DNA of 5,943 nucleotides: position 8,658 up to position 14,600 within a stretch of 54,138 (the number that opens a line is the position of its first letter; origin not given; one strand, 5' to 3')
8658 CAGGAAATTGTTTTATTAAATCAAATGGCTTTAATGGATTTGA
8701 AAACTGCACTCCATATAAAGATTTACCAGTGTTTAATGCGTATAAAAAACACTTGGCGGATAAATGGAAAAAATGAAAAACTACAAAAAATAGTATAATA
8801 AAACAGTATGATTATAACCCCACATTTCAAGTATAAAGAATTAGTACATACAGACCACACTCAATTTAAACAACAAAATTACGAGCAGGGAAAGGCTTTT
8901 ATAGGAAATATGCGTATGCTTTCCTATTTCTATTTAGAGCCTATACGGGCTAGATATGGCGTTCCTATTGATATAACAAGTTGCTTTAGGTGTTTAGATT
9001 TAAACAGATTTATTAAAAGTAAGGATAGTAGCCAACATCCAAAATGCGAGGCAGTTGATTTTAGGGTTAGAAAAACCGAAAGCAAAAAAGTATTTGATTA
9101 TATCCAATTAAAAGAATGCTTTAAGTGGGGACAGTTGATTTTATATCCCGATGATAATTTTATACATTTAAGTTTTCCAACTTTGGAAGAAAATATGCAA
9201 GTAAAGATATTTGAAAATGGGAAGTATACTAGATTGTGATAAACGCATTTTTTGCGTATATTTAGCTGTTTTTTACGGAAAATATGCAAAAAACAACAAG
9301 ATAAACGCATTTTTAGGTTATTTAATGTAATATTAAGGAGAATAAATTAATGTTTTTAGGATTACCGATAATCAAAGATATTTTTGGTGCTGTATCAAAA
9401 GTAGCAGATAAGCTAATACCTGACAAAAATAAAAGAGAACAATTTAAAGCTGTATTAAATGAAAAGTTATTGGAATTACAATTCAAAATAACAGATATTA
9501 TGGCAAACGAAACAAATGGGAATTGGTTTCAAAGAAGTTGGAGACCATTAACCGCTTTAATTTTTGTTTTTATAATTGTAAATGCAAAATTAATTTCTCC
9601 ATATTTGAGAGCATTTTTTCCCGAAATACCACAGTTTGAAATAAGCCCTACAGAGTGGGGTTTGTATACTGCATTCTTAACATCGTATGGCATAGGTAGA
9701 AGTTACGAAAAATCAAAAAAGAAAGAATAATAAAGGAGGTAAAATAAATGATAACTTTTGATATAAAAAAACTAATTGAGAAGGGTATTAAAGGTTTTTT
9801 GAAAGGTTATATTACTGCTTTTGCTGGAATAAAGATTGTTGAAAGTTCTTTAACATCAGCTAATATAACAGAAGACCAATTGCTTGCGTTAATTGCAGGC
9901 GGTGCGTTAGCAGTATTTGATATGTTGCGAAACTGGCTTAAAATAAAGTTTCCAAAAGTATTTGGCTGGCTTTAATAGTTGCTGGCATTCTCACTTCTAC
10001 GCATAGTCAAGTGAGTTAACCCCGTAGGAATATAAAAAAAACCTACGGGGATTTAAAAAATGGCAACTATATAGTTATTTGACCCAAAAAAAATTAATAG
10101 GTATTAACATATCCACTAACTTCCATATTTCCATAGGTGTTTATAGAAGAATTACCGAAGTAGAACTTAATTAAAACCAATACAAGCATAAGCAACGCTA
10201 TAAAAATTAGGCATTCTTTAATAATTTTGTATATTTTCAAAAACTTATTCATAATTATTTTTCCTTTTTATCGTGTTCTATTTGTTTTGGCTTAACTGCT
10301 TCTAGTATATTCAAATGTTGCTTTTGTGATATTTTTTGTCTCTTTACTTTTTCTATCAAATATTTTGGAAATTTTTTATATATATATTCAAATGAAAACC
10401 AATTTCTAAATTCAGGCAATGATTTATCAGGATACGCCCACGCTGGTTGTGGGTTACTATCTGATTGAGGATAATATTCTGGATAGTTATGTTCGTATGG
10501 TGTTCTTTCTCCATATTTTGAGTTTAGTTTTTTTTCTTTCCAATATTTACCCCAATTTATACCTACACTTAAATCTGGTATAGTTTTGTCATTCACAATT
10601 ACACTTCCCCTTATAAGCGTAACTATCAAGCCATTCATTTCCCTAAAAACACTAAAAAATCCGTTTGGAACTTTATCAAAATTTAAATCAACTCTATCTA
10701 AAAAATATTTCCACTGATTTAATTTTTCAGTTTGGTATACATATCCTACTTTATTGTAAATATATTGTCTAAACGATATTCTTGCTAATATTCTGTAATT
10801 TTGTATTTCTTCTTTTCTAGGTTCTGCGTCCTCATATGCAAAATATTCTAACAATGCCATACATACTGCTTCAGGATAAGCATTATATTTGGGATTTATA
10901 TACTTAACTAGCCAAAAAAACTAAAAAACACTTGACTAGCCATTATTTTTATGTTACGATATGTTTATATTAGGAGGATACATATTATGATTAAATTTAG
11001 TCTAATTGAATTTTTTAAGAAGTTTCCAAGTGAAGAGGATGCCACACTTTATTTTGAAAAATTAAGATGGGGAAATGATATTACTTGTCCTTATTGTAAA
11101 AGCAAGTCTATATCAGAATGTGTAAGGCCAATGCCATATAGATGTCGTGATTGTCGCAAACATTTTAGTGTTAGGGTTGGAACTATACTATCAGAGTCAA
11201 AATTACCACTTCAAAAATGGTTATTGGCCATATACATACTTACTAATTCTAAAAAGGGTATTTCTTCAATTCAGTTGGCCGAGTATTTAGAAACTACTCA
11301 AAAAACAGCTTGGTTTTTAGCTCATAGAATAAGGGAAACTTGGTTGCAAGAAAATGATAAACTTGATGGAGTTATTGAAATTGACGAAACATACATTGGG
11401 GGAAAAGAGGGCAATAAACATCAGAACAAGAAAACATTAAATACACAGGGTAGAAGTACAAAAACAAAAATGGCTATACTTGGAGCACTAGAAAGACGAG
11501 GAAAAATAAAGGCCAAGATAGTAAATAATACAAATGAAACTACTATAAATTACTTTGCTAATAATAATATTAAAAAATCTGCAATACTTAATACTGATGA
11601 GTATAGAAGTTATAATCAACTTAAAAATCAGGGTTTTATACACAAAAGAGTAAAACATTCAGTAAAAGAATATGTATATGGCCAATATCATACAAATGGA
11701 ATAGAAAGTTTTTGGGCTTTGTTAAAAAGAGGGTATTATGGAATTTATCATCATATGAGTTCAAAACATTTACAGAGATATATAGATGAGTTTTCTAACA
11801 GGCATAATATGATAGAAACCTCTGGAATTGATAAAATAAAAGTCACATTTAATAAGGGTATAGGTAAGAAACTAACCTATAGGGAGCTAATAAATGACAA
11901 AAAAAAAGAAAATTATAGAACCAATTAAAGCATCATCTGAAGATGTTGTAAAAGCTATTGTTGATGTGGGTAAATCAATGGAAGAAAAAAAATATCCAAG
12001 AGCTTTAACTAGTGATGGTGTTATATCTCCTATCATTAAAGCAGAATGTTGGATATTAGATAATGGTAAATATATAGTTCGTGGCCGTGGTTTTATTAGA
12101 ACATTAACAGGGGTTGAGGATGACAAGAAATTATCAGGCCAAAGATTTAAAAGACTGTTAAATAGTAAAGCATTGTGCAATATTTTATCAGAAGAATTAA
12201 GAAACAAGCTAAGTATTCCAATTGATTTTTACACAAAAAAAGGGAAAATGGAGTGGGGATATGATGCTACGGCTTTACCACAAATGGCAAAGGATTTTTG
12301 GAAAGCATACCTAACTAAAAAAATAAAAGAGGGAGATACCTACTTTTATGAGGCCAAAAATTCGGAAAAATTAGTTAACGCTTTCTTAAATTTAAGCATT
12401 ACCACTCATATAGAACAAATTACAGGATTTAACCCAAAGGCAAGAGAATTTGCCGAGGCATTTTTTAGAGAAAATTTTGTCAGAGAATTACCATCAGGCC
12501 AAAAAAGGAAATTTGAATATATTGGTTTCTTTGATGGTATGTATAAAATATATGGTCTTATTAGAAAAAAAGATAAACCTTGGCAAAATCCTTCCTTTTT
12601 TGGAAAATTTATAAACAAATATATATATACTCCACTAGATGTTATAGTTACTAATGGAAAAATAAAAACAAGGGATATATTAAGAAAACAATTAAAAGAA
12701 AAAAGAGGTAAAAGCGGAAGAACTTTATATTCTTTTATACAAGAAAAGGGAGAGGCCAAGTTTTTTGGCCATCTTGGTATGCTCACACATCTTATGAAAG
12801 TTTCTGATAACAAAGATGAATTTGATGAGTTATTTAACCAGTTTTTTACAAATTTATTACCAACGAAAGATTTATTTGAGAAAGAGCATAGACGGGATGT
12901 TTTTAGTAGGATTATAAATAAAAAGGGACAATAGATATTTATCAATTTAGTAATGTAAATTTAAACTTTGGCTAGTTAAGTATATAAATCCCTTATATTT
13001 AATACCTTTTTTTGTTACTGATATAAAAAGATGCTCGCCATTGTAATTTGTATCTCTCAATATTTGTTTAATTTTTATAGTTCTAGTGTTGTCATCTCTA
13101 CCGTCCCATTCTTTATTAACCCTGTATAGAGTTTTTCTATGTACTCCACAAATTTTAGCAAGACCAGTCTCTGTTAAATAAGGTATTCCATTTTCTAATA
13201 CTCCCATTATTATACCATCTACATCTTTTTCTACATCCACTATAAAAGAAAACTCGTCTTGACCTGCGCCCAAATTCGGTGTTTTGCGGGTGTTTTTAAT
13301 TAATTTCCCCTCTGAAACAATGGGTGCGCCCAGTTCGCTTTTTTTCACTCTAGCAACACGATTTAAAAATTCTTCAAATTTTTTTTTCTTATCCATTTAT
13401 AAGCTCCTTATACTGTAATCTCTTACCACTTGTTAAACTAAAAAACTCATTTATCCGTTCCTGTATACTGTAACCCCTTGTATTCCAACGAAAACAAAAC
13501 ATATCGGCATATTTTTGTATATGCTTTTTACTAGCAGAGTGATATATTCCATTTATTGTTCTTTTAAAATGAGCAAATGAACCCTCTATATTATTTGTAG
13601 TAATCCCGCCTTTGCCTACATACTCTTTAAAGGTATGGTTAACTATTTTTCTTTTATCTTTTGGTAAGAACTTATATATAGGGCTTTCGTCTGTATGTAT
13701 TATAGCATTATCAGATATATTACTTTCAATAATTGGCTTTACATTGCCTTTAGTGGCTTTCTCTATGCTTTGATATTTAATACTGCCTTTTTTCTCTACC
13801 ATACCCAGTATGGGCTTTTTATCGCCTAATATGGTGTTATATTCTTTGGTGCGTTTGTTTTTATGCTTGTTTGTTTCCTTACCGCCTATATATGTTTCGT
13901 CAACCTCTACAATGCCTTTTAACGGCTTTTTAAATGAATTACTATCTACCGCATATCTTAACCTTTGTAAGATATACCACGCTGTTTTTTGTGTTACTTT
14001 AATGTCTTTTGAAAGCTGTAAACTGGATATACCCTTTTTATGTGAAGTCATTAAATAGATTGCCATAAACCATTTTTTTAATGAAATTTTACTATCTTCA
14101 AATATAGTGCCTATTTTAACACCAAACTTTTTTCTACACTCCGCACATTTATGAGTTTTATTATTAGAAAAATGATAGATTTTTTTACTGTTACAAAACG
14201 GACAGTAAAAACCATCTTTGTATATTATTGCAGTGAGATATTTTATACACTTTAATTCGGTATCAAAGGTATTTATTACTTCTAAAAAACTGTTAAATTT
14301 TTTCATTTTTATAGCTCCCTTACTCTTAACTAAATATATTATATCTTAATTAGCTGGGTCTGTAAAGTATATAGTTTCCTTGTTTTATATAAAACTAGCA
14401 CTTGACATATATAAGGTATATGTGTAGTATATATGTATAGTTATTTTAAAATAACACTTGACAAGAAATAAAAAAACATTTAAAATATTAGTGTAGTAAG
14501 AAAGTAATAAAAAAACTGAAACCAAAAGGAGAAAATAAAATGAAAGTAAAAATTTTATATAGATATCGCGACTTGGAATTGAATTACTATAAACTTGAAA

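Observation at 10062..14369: Nested transposition inside a phage genome: one IS1595-family element is inserted in the passenger gene of another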

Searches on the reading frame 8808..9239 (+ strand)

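Call 13: search_protein_families(library=phrogs, proteins=[window:8808-9239:+], max_evalue=0.00001)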
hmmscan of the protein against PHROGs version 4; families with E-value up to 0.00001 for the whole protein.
window:8808-9239:+ (143 aa): 2 families
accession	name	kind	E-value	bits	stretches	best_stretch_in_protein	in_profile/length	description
phrog_894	-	lysis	1.9e-25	90.7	1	2-126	45-164/389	endolysin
phrog_28234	-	lysis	3.6e-06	27.3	1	3-108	244-347/372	endolysin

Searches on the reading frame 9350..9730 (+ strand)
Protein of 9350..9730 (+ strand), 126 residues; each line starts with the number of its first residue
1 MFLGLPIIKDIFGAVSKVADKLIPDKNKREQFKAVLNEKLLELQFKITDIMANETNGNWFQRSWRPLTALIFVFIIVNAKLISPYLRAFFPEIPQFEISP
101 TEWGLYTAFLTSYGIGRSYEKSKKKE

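Call 15: find_related_loci(query=window:9350-9730:+, collection=viral_contigs, flank=8000)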
Query window:9350-9730:+ (126 aa) in viral_contigs; peptide patterns used: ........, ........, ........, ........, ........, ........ (x = any residue, [..] = any of these).
91 stretches matched a pattern; 1 encode a relative of the query (tblastn E <= 1e-3); 1 distinct loci.
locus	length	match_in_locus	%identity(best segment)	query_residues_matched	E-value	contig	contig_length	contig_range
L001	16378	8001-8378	100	1-126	3e-83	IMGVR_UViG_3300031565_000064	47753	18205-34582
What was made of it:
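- Tried and rejected: A search for relatives of the adjacent holin-like gene returned only the same phage (call 15), so no related phage lacking the island was found.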

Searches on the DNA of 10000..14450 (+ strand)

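Call 5: search_dna_similar(query=window:10000-14450:+, collection=phages, mode=near)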
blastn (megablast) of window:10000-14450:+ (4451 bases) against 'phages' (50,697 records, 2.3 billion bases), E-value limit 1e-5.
No match.
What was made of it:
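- Tried and rejected: Megablast of the island against GenBank phages found no match (call 5).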

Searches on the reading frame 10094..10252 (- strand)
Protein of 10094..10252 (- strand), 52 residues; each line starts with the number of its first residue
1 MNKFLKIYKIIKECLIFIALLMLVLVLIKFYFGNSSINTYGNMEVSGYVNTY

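Call 4: search_protein_families(library=pfam, proteins=[window:10094-10252:-], max_evalue=0.01)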
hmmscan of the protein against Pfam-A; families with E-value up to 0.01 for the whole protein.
window:10094-10252:- (52 aa): 0 families

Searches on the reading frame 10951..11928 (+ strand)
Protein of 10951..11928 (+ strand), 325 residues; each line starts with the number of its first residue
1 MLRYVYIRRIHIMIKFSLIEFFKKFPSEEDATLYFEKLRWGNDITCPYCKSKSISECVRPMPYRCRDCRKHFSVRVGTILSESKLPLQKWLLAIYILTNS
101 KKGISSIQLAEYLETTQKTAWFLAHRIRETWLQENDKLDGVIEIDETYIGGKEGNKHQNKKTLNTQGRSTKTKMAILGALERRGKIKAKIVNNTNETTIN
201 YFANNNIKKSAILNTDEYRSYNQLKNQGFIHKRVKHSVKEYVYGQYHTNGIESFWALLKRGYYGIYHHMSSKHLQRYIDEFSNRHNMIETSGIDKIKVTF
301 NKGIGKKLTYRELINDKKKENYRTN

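Call 4: search_protein_families(library=pfam, proteins=[window:10951-11928:+], max_evalue=0.01)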
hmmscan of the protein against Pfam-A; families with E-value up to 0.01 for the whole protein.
window:10951-11928:+ (325 aa): 3 families
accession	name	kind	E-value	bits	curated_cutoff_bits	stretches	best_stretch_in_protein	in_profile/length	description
PF12762.13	DDE_Tnp_IS1595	-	4.1e-42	144.2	27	1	137-286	1-153/153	ISXO2-like transposase domain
PF12760.12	Zn_ribbon_IS1595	-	4.4e-09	36.6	25.4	1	26-71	1-46/46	Transposase zinc-ribbon domain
PF09723.15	Zn_ribbon_8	-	0.004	17.6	34.4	0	63-76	6-19/41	Zinc ribbon domain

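Call 8: search_protein_families(library=ncbifam, proteins=[window:10987-11928:+], max_evalue=0.1)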
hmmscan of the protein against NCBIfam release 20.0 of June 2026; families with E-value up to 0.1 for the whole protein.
window:10987-11928:+ (313 aa): 1 family
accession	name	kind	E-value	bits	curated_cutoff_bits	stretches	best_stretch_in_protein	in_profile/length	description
NF033547.1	transpos_IS1595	equivalog_domain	7.1e-60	202.5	75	1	71-274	2-213/215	IS1595 family transposase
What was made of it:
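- Closest known: IS1595 family insertion sequences, ISNwi1-type subgroup with passenger genes. Same: Transposase of about 300 aa with an N-terminal zinc ribbon and a DDE domain (calls 4, 8).
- Checked: Both transposases hit Pfam DDE_Tnp_IS1595 and Zn_ribbon_IS1595, and NCBIfam transpos_IS1595 (calls 4, 8).
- Transposase families: calls 4, 8.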

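Call 9: search_protein_families(library=phrogs, proteins=[window:10987-11928:+], max_evalue=0.1)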
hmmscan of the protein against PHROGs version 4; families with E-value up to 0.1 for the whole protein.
window:10987-11928:+ (313 aa): 5 families
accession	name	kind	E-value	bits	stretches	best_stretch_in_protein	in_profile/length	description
phrog_25593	-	unknown function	9.8e-45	154.1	1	5-275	13-303/344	-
phrog_9697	-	unknown function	4.1e-22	79.6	1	92-242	23-164/164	-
phrog_13752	-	unknown function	4.4e-15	56.8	1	160-275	2-115/131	-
phrog_6504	-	unknown function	0.052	14.8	0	28-67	4-51/61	-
phrog_6484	-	unknown function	0.073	14.3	0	177-232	13-68/91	-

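Call 83: search_dna_similar(query=window:10987-11928:+, collection=phages, mode=protein, max_rows=25)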
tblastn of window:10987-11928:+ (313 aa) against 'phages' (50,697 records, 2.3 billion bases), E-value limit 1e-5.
Records with a match: 6; places in all: 6; records where one place covers at least 80% of the query: 4.
Best place of each record, by identity: <60% 6.
By first word of the organism name: Bacteriophage 3; Streptococcus 2; Ralstonia 1.
By host as written in the record: - 3; Streptococcus gallolyticus BSJ31 1; Streptococcus gallolyticus BSJ27 1; Ralstonia solanacearum 1.
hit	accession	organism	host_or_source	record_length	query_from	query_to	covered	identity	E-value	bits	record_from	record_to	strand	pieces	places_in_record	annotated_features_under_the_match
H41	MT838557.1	Bacteriophage sp.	human fecal samples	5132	5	286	90%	38.4%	2e-57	204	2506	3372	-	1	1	record has no annotation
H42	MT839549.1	Bacteriophage sp.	human fecal samples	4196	5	301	95%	34.1%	5e-52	189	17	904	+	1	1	record has no annotation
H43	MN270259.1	Streptococcus phage phi-SgaBSJ31_rum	Streptococcus gallolyticus BSJ31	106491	22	303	90%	26.7%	7e-12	72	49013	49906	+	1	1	transposase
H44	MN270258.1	Streptococcus phage phi-SgaBSJ27_rum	Streptococcus gallolyticus BSJ27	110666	22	303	90%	26.7%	7e-12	72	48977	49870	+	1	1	transposase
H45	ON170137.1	Ralstonia phage YO084_1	Ralstonia solanacearum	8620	121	274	49%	26.6%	2e-6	55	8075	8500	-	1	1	record has no annotation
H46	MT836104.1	Bacteriophage sp.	human fecal samples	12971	6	124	38%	30.3%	3e-9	64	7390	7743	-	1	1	record has no annotation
